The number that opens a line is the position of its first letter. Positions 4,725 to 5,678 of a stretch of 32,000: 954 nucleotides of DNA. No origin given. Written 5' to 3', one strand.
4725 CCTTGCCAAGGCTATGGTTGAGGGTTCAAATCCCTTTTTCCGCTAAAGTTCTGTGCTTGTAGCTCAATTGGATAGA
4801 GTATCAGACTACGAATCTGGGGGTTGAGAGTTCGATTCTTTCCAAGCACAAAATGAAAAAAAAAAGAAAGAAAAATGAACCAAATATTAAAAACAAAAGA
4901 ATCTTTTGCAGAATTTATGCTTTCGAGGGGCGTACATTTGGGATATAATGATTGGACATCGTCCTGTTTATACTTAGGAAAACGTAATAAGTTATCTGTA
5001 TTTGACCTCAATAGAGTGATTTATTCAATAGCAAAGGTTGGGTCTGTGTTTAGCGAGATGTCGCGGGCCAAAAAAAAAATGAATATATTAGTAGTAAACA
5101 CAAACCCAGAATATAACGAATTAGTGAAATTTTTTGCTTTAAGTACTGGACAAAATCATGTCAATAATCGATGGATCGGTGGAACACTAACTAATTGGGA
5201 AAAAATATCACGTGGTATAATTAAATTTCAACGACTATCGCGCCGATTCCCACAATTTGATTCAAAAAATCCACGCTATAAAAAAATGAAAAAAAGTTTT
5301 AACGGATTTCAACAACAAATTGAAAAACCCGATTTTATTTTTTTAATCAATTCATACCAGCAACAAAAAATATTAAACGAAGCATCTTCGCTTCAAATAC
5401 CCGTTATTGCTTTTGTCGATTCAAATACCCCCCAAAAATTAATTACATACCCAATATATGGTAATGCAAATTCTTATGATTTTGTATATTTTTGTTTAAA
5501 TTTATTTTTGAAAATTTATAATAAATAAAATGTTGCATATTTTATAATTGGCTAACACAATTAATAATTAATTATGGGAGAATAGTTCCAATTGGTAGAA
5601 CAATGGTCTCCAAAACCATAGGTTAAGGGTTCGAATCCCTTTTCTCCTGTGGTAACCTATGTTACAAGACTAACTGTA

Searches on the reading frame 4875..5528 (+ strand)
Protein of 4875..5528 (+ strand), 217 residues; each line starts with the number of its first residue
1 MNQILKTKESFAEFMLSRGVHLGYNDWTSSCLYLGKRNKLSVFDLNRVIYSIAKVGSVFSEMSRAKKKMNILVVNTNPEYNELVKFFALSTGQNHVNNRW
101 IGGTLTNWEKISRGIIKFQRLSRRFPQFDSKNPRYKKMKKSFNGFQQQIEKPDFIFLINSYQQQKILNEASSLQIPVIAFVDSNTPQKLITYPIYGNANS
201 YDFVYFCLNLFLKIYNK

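Call 14: search_protein_families(library=pfam, proteins=[window:4875-5528:+], max_evalue=0.01)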
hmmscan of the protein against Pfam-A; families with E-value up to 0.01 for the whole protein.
window:4875-5528:+ (217 aa): 1 family
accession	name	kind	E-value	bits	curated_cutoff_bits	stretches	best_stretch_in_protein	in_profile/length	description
PF00318.25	Ribosomal_S2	-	4.3e-37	127.9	26.1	1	15-211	1-209/216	Ribosomal protein S2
